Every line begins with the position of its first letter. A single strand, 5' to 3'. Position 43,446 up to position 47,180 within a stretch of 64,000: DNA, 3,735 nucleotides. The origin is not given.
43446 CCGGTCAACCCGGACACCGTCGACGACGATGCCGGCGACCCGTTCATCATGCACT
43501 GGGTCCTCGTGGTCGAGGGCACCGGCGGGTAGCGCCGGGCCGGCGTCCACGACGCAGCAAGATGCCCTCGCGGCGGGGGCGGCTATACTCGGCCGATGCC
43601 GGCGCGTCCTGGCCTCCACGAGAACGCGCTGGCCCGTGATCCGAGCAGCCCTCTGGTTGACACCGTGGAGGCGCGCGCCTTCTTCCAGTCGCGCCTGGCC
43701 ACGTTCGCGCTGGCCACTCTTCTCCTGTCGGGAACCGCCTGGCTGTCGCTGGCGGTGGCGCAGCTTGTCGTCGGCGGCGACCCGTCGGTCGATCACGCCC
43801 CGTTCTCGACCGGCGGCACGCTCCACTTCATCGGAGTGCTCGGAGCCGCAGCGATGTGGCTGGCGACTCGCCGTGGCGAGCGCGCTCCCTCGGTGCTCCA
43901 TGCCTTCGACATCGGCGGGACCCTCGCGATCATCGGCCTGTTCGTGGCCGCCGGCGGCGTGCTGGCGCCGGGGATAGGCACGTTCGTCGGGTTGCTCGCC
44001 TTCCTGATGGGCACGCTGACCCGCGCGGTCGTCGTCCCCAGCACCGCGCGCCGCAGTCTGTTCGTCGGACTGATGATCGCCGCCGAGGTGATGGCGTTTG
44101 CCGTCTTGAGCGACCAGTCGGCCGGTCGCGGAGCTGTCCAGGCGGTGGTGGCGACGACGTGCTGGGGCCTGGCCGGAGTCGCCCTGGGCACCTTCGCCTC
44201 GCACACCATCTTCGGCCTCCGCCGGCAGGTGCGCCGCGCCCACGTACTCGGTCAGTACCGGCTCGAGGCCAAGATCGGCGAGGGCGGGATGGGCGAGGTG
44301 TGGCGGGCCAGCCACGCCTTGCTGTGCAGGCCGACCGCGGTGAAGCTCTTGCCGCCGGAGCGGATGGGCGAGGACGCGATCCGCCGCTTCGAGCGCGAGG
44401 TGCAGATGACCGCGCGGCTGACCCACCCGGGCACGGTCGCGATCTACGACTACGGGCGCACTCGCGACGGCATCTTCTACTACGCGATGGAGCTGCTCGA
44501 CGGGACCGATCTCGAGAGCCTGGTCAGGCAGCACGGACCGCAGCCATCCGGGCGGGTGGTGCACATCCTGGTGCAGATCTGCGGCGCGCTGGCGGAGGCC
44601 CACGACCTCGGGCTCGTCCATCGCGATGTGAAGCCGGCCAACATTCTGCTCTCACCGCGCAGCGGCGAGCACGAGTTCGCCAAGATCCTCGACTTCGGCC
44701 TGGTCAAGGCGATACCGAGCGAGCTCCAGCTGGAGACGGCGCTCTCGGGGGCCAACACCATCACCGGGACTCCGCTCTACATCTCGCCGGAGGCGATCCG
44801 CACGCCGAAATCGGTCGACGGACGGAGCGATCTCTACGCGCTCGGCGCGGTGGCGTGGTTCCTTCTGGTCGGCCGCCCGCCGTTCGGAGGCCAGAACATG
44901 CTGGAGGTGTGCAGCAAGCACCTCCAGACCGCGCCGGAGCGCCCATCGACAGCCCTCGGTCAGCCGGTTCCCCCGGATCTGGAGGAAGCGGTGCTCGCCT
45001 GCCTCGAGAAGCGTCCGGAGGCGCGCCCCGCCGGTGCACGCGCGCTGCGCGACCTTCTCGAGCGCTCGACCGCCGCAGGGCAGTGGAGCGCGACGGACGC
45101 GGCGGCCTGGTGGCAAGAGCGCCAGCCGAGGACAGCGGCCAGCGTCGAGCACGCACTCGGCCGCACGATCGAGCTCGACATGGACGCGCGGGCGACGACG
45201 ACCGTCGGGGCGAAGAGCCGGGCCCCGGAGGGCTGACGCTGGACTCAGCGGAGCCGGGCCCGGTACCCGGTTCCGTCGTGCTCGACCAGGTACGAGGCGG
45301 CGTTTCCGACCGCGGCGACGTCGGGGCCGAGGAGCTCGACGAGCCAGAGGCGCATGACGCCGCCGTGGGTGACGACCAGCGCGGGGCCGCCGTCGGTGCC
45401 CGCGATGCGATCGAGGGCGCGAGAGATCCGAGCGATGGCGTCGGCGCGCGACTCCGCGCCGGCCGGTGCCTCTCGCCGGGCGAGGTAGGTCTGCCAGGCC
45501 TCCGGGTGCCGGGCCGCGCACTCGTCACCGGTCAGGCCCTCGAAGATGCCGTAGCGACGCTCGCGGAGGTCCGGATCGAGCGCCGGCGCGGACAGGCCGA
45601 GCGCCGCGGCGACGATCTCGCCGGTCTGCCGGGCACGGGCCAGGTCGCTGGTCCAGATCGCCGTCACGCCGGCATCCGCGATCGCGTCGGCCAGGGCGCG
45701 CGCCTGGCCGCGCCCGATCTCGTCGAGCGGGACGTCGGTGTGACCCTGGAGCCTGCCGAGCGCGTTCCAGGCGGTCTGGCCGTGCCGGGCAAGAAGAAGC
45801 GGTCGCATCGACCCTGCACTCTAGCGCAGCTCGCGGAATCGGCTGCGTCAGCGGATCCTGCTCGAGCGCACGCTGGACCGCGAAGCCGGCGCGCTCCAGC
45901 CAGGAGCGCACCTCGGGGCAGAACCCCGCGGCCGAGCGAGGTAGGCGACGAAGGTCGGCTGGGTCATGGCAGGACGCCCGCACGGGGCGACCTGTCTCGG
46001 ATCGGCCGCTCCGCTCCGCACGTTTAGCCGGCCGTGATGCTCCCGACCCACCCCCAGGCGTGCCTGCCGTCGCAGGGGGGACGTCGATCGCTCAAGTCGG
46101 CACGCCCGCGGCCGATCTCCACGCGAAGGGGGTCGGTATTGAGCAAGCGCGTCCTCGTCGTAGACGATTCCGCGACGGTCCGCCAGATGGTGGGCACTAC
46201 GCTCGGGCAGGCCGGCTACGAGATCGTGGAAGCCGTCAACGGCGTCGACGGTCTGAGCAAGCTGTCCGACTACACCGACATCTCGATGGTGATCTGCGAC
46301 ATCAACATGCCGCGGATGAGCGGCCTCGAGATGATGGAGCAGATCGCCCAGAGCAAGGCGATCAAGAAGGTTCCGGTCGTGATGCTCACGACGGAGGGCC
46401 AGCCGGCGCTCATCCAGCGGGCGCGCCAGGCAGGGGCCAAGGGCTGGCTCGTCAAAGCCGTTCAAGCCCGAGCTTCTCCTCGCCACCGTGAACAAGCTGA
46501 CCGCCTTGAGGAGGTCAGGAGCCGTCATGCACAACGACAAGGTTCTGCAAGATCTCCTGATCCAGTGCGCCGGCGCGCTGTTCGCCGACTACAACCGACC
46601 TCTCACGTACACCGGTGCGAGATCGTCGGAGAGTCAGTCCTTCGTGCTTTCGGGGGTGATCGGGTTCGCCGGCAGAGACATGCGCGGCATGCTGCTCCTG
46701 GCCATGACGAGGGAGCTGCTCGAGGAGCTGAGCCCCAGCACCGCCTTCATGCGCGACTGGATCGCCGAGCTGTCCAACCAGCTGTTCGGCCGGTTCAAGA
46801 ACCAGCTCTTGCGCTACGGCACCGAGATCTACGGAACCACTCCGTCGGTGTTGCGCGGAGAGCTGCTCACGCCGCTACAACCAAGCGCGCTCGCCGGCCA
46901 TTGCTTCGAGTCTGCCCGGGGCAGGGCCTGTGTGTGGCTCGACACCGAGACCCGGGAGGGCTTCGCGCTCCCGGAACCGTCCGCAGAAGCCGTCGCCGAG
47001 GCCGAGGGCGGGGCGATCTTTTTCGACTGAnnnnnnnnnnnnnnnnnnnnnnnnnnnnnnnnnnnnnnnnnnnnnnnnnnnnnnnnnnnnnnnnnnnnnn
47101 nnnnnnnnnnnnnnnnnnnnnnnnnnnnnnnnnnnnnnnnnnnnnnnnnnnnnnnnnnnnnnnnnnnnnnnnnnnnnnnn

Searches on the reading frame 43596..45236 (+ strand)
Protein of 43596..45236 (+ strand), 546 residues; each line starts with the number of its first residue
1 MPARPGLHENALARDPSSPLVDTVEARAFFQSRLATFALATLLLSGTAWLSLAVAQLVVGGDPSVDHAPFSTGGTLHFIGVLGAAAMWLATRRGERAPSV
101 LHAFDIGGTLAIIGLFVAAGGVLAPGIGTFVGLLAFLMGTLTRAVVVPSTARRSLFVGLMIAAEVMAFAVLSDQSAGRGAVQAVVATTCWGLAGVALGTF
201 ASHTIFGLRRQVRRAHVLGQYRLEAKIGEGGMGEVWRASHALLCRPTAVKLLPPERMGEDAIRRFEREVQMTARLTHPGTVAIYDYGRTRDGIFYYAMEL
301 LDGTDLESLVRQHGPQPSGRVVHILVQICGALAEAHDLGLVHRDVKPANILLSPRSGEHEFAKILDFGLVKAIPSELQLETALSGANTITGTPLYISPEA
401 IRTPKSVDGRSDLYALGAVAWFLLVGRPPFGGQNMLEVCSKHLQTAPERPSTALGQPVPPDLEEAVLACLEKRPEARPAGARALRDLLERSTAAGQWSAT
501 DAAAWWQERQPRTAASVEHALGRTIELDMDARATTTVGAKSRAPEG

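Call 12: search_protein_families(library=pfam, proteins=[window:43596-45236:+], max_evalue=0.001)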
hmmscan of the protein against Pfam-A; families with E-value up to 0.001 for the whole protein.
window:43596-45236:+ (546 aa): 3 families
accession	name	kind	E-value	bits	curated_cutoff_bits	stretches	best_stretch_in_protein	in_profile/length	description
PF00069.31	Pkinase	-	3.5e-43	148.3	31.7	1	221-484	1-258/263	Protein kinase domain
PF07714.23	PK_Tyr_Ser-Thr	-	9e-26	91.2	23.1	1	223-479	3-250/258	Protein tyrosine and serine/threonine kinase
PF01636.29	APH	-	0.00039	20.7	23.2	0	335-370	165-197/239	Phosphotransferase enzyme family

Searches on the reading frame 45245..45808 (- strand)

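Call 12: search_protein_families(library=pfam, proteins=[window:45245-45808:-], max_evalue=0.001)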
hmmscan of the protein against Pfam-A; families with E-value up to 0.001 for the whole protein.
window:45245-45808:- (187 aa): 1 family
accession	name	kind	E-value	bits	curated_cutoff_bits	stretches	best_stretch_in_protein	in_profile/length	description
PF00300.27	His_Phos_1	-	1.1e-49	169.3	21.7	1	4-183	1-187/194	Histidine phosphatase superfamily (branch 1)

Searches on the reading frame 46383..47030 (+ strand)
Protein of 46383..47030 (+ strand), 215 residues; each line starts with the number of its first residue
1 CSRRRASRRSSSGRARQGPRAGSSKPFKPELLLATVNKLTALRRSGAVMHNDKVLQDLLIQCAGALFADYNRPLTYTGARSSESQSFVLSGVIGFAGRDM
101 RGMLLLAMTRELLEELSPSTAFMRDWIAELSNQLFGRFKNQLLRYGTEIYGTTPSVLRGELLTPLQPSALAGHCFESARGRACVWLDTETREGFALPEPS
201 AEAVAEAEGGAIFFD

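Call 87: search_protein_families(library=pfam, proteins=[window:46383-47030:+], max_evalue=0.001)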
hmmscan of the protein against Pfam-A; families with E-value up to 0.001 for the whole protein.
window:46383-47030:+ (215 aa): 1 family
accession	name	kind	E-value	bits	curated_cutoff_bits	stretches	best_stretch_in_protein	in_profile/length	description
PF13690.11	CheX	-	4.2e-09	36.8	27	1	90-175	2-91/94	Chemotaxis phosphatase CheX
